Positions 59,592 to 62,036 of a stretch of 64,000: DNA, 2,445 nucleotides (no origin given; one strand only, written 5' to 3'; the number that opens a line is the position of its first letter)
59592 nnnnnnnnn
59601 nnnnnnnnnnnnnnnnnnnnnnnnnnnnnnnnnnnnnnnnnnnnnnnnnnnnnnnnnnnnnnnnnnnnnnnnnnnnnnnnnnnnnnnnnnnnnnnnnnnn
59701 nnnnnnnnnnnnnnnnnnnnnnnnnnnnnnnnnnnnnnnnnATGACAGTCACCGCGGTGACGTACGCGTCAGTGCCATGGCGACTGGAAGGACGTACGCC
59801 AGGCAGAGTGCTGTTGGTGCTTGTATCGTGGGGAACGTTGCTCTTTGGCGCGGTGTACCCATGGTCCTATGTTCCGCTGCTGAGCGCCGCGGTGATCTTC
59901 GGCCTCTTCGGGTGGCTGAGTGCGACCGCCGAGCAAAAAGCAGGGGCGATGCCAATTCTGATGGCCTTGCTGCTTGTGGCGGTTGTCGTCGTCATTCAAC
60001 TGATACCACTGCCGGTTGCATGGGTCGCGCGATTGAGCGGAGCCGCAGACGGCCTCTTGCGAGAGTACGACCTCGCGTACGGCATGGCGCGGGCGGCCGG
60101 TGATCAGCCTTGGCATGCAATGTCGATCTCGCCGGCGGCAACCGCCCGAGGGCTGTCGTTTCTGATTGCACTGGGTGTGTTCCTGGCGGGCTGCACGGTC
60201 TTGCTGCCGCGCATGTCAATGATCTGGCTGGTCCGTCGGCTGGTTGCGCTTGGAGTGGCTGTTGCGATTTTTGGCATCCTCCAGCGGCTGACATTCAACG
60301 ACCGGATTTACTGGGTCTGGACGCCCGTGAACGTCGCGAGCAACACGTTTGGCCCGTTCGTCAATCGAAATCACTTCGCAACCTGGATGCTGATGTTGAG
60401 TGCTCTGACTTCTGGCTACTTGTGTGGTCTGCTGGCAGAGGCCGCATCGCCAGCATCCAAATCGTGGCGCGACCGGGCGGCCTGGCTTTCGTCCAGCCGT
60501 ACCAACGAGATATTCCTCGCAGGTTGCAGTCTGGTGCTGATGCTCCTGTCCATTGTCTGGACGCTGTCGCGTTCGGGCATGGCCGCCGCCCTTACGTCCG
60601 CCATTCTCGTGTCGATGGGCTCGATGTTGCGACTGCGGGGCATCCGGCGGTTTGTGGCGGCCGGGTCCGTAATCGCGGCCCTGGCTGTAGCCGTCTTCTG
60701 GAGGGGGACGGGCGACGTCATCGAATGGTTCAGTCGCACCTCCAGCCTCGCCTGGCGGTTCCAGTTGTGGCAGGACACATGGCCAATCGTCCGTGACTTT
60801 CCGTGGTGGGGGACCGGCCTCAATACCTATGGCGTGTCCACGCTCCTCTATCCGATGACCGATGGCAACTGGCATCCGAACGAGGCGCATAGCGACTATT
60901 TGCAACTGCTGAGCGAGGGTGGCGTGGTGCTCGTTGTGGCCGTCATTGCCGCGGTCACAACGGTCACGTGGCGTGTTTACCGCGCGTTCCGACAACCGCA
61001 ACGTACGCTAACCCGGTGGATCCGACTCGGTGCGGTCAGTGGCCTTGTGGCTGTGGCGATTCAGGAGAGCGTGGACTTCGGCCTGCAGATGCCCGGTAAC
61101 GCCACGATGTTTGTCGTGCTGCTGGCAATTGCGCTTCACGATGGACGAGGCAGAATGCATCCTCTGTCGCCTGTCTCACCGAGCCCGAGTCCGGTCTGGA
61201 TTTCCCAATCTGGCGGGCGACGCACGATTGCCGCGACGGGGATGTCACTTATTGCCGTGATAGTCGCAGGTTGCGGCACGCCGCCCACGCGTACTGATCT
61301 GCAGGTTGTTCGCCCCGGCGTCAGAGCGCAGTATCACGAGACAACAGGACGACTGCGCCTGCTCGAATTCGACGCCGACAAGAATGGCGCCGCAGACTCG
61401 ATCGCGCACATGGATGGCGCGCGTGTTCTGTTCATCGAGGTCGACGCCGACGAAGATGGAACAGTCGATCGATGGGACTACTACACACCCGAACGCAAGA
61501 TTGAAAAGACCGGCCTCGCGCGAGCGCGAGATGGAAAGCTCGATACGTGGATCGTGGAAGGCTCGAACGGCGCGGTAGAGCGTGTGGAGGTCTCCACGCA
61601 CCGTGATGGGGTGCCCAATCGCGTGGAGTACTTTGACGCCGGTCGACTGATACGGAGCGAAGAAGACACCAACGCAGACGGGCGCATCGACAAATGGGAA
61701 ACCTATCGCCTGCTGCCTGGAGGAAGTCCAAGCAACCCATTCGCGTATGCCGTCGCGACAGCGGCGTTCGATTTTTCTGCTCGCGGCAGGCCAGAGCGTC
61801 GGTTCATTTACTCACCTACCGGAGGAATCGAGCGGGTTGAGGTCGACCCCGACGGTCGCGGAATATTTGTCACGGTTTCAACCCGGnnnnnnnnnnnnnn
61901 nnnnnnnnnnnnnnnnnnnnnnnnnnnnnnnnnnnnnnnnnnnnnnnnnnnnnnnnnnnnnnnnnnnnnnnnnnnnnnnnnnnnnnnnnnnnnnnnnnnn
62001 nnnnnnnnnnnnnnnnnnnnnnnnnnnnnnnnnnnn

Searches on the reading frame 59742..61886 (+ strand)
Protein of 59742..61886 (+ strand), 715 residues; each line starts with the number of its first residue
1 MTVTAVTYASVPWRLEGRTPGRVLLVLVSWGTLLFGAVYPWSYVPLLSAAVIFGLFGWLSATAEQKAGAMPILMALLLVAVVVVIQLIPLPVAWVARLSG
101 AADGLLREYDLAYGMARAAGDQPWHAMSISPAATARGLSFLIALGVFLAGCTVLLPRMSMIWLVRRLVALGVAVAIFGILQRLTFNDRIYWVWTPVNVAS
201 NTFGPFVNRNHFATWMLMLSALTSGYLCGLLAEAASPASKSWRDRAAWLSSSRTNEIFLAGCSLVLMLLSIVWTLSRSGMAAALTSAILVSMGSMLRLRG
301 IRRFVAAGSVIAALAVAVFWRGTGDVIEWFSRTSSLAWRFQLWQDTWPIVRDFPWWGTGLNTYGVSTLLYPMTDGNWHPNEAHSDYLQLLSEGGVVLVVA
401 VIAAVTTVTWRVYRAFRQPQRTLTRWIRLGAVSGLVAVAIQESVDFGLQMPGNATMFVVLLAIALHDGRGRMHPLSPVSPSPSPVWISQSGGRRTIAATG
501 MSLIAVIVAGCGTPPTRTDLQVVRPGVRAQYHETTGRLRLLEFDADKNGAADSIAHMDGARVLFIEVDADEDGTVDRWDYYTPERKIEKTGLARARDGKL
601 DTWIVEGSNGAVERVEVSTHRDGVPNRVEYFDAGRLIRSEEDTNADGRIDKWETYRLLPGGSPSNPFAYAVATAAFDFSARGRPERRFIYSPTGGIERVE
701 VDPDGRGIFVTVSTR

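Call 4: search_protein_families(library=pfam, proteins=[window:59742-61886:+], max_evalue=1)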
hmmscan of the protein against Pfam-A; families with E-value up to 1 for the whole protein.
window:59742-61886:+ (715 aa): 4 families
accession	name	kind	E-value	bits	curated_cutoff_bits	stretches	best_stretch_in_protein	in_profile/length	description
PF04932.20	Wzy_C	-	5.1e-23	82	31.7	1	263-401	2-148/149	O-Antigen ligase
PF13202.12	EF-hand_5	-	0.0013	18.6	25.9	0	563-577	4-18/25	EF hand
PF13405.12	EF-hand_6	-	0.083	13.1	25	0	561-579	3-21/30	EF-hand domain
PF00036.39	EF-hand_1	-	0.86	9.7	25.4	0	563-576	5-18/29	EF hand domain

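Call 5: search_protein_families(library=ncbifam, proteins=[window:59742-61886:+], max_evalue=1)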
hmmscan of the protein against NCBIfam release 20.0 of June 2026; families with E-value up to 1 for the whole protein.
window:59742-61886:+ (715 aa): 3 families
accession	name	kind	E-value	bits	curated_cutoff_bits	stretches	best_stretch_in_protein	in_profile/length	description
TIGR03097.1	PEP_O_lig_1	hypoth_equivalog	1.6e-07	30.5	188.1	1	259-419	196-355/408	putative O-glycosylation ligase, exosortase A system-associated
NF050087.1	Lsa25.6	equivalog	0.004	16.7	150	1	562-653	53-147/196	Lsa25.6 family adhesin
NF053806.1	lanmdlnLanM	equivalog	0.14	12.2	135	1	535-580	71-119/132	lanmodulin LanM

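Call 14: find_homologous_proteins(query=window:59742-61886:+, max_evalue=0.001)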
Query window:59742-61886:+ (715 aa): 330 proteins with E <= 0.001 among 8000 candidates; the best 120 are listed.
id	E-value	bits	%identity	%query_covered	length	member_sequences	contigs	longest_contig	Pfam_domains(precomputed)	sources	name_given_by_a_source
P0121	0.0e+0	1482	91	100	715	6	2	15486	PF04932.21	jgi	jgi:O-antigen ligase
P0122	0.0e+0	1237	76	100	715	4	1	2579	PF04932.21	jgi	jgi:O-antigen ligase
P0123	1.7e-236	805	83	59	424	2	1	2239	PF04932.21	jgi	jgi:hypothetical protein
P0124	1.1e-151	525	54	64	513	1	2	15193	PF04932.21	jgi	jgi:O-antigen ligase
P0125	1.6e-151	524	54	62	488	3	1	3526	PF04932.21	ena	-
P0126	2.9e-150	520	54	63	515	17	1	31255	PF04932.21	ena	-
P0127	9.2e-150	518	53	65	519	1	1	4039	PF04932.21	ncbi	-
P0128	3.2e-149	517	54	62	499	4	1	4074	PF04932.21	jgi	jgi:O-antigen ligase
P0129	7.1e-149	515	53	63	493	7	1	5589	PF04932.21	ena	-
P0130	8.6e-149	515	53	60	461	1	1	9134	PF04932.21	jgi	jgi:O-antigen ligase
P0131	2.2e-148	514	54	62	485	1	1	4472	PF04932.21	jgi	-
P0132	3.1e-148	513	54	61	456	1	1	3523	PF04932.21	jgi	jgi:O-antigen ligase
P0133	3.9e-147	510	52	64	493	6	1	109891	PF04932.21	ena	-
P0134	5.8e-147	509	52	64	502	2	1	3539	PF04932.21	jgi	jgi:O-antigen ligase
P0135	8.7e-147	508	53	64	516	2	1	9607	PF04932.21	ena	-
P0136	8.8e-147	508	51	64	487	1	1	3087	PF04932.21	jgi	jgi:O-antigen ligase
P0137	1.1e-146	508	53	62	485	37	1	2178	PF04932.21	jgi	-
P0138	1.7e-146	508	51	64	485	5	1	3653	PF04932.21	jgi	jgi:O-antigen ligase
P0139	7.2e-146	505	53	62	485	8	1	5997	PF04932.21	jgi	jgi:O-antigen ligase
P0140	2.9e-145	503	52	64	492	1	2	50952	PF04932.21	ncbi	-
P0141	3.5e-145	503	52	62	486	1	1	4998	PF04932.21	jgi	jgi:O-antigen ligase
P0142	4.3e-145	503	52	62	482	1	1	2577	PF04932.21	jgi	jgi:O-antigen ligase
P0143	4.8e-145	503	52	62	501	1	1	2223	PF04932.21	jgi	-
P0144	1.8e-144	501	52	62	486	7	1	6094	PF04932.21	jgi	jgi:O-antigen ligase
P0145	3.6e-144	500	52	62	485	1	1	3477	PF04932.21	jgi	jgi:hypothetical protein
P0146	4.4e-144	500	52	64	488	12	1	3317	PF04932.21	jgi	-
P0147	5.2e-144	499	52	63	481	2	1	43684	PF04932.21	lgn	-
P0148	2.1e-143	497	52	64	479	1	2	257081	PF04932.21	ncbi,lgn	-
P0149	2.8e-143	497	51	63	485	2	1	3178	PF04932.21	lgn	-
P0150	4.5e-143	496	52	62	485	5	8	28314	PF04932.21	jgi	jgi:O-antigen ligase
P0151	1.6e-142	494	51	64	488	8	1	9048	PF04932.21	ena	-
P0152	1.9e-142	494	53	63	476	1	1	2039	PF04932.21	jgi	jgi:O-antigen ligase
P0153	1.3e-141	491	50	63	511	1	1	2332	PF04932.21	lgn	-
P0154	3.1e-141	490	53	62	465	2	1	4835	PF04932.21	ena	-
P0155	3.3e-141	490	51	63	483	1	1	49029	PF04932.21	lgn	-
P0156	6.8e-141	489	51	64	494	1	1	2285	PF04932.21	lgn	-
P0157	1.2e-140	488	50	64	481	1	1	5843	PF04932.21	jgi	jgi:O-antigen ligase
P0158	1.5e-140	488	52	62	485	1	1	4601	PF04932.21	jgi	jgi:O-antigen ligase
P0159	2.2e-140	487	51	62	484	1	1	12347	PF04932.21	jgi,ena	jgi:O-antigen ligase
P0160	3.0e-138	480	49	62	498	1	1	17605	PF04932.21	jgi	jgi:O-antigen ligase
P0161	1.9e-136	474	50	63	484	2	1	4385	PF04932.21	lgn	-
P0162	4.3e-136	473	50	63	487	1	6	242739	PF04932.21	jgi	jgi:O-antigen ligase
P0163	5.4e-136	473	50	63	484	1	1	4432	PF04932.21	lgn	-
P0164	1.0e-135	472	52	58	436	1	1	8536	PF04932.21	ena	-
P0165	1.0e-132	462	55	54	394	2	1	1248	PF04932.21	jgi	jgi:O-antigen ligase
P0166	1.1e-132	462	49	65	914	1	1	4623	PF00534.27,PF13579.13,PF13692.13,PF04932.21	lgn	-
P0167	2.5e-132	461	50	62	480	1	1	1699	PF04932.21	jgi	jgi:O-antigen ligase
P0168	6.8e-132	459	50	63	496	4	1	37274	PF04932.21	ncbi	-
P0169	1.2e-131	458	50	62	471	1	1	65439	PF04932.21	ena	-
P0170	1.8e-121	425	44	65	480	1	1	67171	PF04932.21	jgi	jgi:hypothetical protein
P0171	2.2e-116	408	53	54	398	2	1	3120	PF04932.21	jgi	jgi:O-antigen ligase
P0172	1.4e-95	339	41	63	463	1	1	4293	PF04932.21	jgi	jgi:O-antigen ligase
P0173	2.1e-94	335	43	62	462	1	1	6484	PF04932.21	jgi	jgi:O-antigen ligase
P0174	1.9e-93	332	41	60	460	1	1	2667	PF04932.21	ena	-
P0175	2.2e-93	332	40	62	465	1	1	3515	PF04932.21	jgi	jgi:O-antigen ligase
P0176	6.9e-93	330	39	64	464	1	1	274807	PF04932.21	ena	-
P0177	2.0e-92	329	43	63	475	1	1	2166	PF04932.21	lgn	-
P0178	4.2e-92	328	43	62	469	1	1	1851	PF04932.21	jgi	-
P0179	5.1e-92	327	43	62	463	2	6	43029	PF04932.21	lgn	-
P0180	1.5e-91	326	41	63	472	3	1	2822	PF04932.21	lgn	-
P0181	5.2e-91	324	42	62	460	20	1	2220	PF04932.21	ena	-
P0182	6.4e-91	324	42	62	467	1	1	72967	PF04932.21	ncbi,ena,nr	ncbi:MAG TPA: O-antigen ligase family protein [Vicinamibacterales bacterium]|nr:O-antigen ligase fam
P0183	7.4e-91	324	38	61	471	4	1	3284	PF04932.21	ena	-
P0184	1.1e-90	323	41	62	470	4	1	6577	PF04932.21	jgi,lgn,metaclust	metaclust:\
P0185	1.7e-90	322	41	62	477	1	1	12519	PF04932.21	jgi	-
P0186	1.3e-89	319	40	62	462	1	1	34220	PF04932.21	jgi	jgi:O-antigen ligase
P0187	3.1e-89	318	39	63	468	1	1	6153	PF04932.21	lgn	-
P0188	3.6e-89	318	41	62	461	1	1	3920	PF04932.21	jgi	jgi:hypothetical protein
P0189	3.8e-89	318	40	61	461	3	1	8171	PF04932.21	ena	-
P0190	5.1e-89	318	41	62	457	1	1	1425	PF04932.21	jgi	jgi:O-antigen ligase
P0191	6.0e-89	317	42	62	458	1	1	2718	PF04932.21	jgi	-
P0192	8.1e-89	317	38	64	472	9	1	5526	PF04932.21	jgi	jgi:O-antigen ligase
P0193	1.0e-88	317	43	63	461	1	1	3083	PF04932.21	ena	-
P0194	2.1e-88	315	41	63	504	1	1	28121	PF04932.21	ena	-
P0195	2.2e-88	315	40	62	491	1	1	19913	PF04932.21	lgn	-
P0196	2.7e-88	315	41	63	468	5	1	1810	PF04932.21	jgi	-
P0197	2.9e-88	315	39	60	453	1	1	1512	PF04932.21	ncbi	-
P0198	7.9e-88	314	41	61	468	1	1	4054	PF04932.21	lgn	-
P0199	1.0e-87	313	40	61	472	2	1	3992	PF04932.21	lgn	-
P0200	1.1e-87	313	41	62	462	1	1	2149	PF04932.21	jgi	jgi:putative inorganic carbon (HCO3(-)) transporter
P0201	1.4e-87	313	42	62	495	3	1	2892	PF04932.21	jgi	jgi:hypothetical protein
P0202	1.8e-87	312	40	63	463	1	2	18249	PF04932.21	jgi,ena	-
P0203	2.1e-87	312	44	62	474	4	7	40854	PF04932.21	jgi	jgi:O-antigen ligase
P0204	3.7e-87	311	41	62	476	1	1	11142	PF04932.21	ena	-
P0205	3.7e-87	311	40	62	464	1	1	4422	PF04932.21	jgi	-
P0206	4.8e-87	311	42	62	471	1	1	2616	PF04932.21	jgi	jgi:hypothetical protein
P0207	1.5e-86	309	40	61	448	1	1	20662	PF04932.21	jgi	jgi:O-antigen ligase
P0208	1.7e-86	309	40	63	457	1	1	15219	PF04932.21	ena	-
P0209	1.8e-86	309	39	62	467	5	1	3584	PF04932.21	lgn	-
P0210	1.8e-86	309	41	63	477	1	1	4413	PF04932.21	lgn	-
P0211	2.4e-86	309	40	62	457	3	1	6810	PF04932.21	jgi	jgi:O-antigen ligase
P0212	5.8e-86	307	38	64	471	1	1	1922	PF04932.21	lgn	-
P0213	1.1e-85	307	41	62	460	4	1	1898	PF04932.21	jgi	jgi:O-antigen ligase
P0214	1.1e-85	307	40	63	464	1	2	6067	PF04932.21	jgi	jgi:O-antigen ligase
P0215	1.2e-85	306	40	62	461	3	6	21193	PF04932.21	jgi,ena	-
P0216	1.9e-85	306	40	62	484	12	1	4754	PF04932.21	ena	-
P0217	1.9e-85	306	40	62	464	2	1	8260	PF04932.21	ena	-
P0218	1.9e-85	306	37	64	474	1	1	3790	PF04932.21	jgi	-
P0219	3.1e-85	305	40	60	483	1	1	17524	PF04932.21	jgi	jgi:O-antigen ligase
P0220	5.8e-85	304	40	61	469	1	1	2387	PF04932.21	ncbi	-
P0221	5.9e-85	304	40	63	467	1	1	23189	PF04932.21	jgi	-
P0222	7.0e-85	304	39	64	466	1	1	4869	PF04932.21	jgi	jgi:O-antigen ligase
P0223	9.8e-85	303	38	64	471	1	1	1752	PF04932.21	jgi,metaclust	metaclust:\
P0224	1.1e-84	303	42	62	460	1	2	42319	PF04932.21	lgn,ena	-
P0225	1.6e-84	303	39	62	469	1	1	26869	PF04932.21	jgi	-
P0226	4.0e-84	301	40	64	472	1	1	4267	PF04932.21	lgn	-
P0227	5.7e-84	301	40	65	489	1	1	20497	PF04932.21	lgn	-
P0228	6.8e-84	301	40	63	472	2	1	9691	PF04932.21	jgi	jgi:hypothetical protein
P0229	7.1e-84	301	40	62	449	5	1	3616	PF04932.21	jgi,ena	-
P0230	8.9e-84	300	40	62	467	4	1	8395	PF04932.21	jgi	jgi:O-antigen ligase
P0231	1.2e-83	300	39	63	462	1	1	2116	PF04932.21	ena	-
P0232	1.3e-83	300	39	63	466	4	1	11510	PF04932.21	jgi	jgi:O-antigen ligase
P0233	2.4e-83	299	39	63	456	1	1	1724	PF04932.21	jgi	jgi:O-antigen ligase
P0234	3.0e-83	298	38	64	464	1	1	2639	PF04932.21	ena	-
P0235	4.0e-83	298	41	60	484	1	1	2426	PF04932.21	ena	-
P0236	4.3e-83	298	39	65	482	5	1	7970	PF04932.21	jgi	jgi:O-antigen ligase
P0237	5.3e-83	298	39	62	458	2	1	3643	PF04932.21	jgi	jgi:O-antigen ligase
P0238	6.0e-83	297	40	62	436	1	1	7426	PF04932.21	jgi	jgi:O-antigen ligase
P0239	6.2e-83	297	39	62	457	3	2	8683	PF04932.21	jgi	jgi:hypothetical protein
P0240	1.2e-82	297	38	63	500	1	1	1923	PF04932.21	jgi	-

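Call 16: find_encoding_contigs(protein=P0133, flank=6000, max_places=2)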
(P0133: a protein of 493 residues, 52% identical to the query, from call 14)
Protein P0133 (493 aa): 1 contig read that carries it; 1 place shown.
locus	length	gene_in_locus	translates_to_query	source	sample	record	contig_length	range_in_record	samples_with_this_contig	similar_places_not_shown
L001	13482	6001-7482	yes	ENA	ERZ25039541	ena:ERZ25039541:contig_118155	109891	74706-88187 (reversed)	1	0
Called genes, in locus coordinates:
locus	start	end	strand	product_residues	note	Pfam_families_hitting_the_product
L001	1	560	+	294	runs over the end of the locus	PF00534:Glycos_transf_1, PF13692:Glyco_trans_1_4, PF20706:GT4-conflict (faint)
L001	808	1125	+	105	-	PF13579:Glyco_trans_4_4 (weak)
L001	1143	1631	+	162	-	PF00534:Glycos_transf_1, PF13692:Glyco_trans_1_4, PF20706:GT4-conflict (weak)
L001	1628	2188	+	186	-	PF00132:Hexapep (weak), PF14602:Hexapep_2 (weak)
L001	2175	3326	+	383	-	PF13439:Glyco_transf_4 (weak), PF20706:GT4-conflict, PF00534:Glycos_transf_1, PF13692:Glyco_trans_1_4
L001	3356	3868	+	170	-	PF08241:Methyltransf_11, PF08242:Methyltransf_12, PF13489:Methyltransf_23, PF13649:Methyltransf_25, PF13847:Methyltransf_31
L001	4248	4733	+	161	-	-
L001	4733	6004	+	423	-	PF13439:Glyco_transf_4, PF13579:Glyco_trans_4_4, PF00534:Glycos_transf_1, PF13692:Glyco_trans_1_4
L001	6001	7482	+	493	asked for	PF04932:Wzy_C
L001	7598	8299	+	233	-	PF06941:NT5C (weak)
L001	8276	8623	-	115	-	PF07876:Dabb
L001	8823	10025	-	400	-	-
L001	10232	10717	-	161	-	PF18902:DUF5658 (weak)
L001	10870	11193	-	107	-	PF25601:AAA_lid_14, PF02954:HTH_8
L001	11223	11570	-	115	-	PF00158:Sigma54_activat, PF14532:Sigma54_activ_2 (weak), PF25601:AAA_lid_14 (weak)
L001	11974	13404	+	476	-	PF00389:2-Hacid_dh, PF02826:2-Hacid_dh_C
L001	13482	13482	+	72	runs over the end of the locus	PF13384:HTH_23 (faint), PF00376:MerR (weak), PF12728:HTH_17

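Call 17: find_encoding_contigs(protein=P0148, flank=6000, max_places=2)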
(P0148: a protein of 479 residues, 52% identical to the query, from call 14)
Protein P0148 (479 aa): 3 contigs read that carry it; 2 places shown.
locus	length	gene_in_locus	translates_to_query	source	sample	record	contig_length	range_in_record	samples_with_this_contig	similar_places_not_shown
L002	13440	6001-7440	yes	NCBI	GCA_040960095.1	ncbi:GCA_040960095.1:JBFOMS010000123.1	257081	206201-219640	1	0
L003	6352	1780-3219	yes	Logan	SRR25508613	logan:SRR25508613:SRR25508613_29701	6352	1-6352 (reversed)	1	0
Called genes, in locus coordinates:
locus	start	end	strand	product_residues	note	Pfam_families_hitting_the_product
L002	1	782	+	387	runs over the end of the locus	PF01757:Acyl_transf_3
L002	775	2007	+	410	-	PF00534:Glycos_transf_1, PF13692:Glyco_trans_1_4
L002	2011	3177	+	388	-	PF13439:Glyco_transf_4, PF13579:Glyco_trans_4_4, PF20706:GT4-conflict, PF00534:Glycos_transf_1, PF13692:Glyco_trans_1_4, PF13524:Glyco_trans_1_2 (weak)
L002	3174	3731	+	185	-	PF00132:Hexapep (weak), PF14602:Hexapep_2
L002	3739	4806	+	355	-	PF13439:Glyco_transf_4, PF20706:GT4-conflict, PF00534:Glycos_transf_1, PF13692:Glyco_trans_1_4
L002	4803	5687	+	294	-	PF00535:Glycos_transf_2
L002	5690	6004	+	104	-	-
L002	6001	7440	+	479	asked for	PF04932:Wzy_C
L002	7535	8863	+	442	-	PF13439:Glyco_transf_4, PF13579:Glyco_trans_4_4, PF00534:Glycos_transf_1, PF13692:Glyco_trans_1_4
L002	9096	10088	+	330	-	PF01073:3Beta_HSD, PF01370:Epimerase, PF05368:NmrA (weak), PF13460:NAD_binding_10, PF16363:GDP_Man_Dehyd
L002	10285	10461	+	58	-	-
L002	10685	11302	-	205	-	PF18902:DUF5658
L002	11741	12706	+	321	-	PF01370:Epimerase, PF04321:RmlD_sub_bind, PF16363:GDP_Man_Dehyd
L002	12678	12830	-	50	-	-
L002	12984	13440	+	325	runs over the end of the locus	-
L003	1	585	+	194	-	?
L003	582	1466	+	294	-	PF00535:Glycos_transf_2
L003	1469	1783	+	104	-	-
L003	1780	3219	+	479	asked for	PF04932:Wzy_C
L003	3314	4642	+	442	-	PF13439:Glyco_transf_4, PF13579:Glyco_trans_4_4, PF00534:Glycos_transf_1, PF13692:Glyco_trans_1_4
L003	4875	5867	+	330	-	PF01073:3Beta_HSD, PF01370:Epimerase, PF05368:NmrA (weak), PF13460:NAD_binding_10, PF16363:GDP_Man_Dehyd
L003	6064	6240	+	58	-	-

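Call 19: find_encoding_contigs(protein=P0121, flank=10000, max_places=3)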
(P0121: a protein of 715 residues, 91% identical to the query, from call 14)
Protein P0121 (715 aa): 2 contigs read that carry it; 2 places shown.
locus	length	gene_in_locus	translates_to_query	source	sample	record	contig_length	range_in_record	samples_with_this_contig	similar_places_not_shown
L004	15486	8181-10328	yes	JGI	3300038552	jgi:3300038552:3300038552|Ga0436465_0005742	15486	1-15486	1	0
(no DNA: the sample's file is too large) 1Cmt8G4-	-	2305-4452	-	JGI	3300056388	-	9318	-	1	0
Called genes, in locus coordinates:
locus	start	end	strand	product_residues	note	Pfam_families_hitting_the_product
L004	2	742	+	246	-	?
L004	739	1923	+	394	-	PF01757:Acyl_transf_3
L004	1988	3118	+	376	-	PF13439:Glyco_transf_4, PF00534:Glycos_transf_1, PF13524:Glyco_trans_1_2 (weak), PF13692:Glyco_trans_1_4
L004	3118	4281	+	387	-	PF13439:Glyco_transf_4, PF13579:Glyco_trans_4_4, PF20706:GT4-conflict, PF00534:Glycos_transf_1, PF13692:Glyco_trans_1_4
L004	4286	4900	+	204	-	PF00132:Hexapep, PF14602:Hexapep_2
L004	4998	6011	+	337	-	PF20706:GT4-conflict (weak), PF00534:Glycos_transf_1, PF13692:Glyco_trans_1_4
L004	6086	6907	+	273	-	PF00535:Glycos_transf_2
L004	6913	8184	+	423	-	PF13439:Glyco_transf_4, PF13579:Glyco_trans_4_4, PF00534:Glycos_transf_1, PF13692:Glyco_trans_1_4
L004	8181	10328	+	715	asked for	PF04932:Wzy_C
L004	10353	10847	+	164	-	PF17210:SdrD_B, PF13620:CarboxypepD_reg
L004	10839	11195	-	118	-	PF07876:Dabb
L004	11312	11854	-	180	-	-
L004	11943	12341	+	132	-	PF05635:23S_rRNA_IVP, PF22296:bAvd (weak)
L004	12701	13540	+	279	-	-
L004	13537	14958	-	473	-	PF00072:Response_reg, PF00158:Sigma54_activat, PF13191:AAA_16, PF14532:Sigma54_activ_2, PF00004:AAA (faint), PF07728:AAA_5, PF25601:AAA_lid_14, PF02954:HTH_8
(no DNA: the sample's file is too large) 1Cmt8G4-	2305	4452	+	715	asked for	PF04932:Wzy_C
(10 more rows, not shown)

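Call 67: predict_structure(alignment_id=A2)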
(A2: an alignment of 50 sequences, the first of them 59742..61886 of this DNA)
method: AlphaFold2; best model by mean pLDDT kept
length: 715 residues; sequences in the alignment: 50
mean_pLDDT: 85.3   pTM: 0.67
mean pLDDT of the five models: 85.3, 85.2, 84.6, 84.6, 84.2
residues with pLDDT >= 90: 452; 70-90: 148; 50-70: 47; < 50: 68
segments of 3 or more residues with pLDDT < 50: 1-5, 7-13, 191-205, 378-381, 482-514
pLDDT, mean of each block of 10 residues (from residue 1): 47 66 93 67 89 97 96 97 98 96 95 95 96 95 97 95 97 90 64 43 52 93 97 73 86 94 96 82 94 94 93 92 82 71 91 97 90 62 70 96 97 96 96 96 83 94 91 65 42 35 34 57 94 86 94 92 94 95 89 95 92 95 94 92 94 94 84 95 95 93 90 75
secondary structure, 60 per line:
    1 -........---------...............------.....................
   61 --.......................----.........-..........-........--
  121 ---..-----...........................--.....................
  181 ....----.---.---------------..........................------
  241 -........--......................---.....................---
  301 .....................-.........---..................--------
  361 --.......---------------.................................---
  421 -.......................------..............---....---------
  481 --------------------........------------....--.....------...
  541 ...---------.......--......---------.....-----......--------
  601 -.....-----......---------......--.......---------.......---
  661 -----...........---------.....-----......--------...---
elements in order (helices of 4 or more, strands of 3 or more residues): H2-9 H19-33 H40-60 H63-85 H92-98 H100-109 H111-118 H131-157 H160-184 H209-234 H242-249 H252-273 H277-297 H301-321 H323-331 H335-352 H363-369 H385-417 H422-444 H451-464 H468-471 H501-508 E521-524 E527-531 E538-543 E553-559 E562-567 E577-581 E587-592 E602-606 E612-617 E627-632 E635-641 E651-657 E669-676 E686-690 E696-701 E710-712
